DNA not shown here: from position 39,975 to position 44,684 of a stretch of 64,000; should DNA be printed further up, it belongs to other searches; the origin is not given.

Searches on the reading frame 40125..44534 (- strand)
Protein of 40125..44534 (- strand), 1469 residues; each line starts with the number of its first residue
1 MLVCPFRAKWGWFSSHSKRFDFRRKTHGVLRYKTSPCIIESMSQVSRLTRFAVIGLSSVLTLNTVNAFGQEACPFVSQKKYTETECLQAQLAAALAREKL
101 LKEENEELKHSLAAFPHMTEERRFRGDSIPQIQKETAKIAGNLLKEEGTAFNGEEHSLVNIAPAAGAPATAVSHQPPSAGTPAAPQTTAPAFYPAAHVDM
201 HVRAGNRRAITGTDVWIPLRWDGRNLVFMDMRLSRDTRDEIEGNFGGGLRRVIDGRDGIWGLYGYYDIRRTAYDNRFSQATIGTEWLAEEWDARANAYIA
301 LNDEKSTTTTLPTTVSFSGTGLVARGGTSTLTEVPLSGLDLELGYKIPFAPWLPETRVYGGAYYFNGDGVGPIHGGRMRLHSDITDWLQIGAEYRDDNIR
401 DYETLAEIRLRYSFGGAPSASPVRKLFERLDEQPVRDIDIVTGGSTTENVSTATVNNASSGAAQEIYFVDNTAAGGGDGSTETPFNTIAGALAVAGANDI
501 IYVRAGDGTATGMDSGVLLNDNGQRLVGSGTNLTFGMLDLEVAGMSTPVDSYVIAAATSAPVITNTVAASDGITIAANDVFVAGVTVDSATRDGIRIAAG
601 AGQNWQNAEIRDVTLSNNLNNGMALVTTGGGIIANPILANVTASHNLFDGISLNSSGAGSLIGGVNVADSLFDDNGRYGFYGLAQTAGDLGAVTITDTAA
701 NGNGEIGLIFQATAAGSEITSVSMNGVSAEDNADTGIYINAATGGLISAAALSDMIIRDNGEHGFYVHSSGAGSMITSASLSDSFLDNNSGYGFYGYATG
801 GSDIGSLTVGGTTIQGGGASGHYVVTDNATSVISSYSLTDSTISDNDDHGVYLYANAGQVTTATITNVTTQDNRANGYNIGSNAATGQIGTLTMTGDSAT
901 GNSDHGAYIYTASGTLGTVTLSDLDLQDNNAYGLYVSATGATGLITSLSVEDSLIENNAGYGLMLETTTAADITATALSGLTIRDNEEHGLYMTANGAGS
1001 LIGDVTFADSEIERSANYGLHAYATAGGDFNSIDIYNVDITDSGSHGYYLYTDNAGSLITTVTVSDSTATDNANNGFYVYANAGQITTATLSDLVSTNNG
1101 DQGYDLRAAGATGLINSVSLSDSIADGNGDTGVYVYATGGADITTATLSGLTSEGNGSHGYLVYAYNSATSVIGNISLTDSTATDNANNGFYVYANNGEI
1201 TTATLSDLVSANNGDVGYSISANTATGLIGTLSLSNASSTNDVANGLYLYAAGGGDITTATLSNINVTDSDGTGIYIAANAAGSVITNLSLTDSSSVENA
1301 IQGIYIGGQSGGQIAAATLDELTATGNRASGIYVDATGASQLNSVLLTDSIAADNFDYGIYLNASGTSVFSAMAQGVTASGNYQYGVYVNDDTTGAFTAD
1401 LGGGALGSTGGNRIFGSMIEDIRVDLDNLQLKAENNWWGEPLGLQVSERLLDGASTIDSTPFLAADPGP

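Call 84: search_protein_families(library=pfam, proteins=[window:40125-44534:-], max_evalue=0.001)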
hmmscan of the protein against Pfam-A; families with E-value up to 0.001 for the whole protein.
window:40125-44534:- (1469 aa): 2 families
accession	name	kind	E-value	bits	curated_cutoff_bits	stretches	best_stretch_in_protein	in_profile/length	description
PF13229.12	Beta_helix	-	3.4e-24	85.7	25.9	4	948-1111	11-149/158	Right handed beta helix region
PF11924.14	IAT_beta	-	4.2e-13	49.9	22.3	1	195-356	47-184/279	Inverse autotransporter, beta-domain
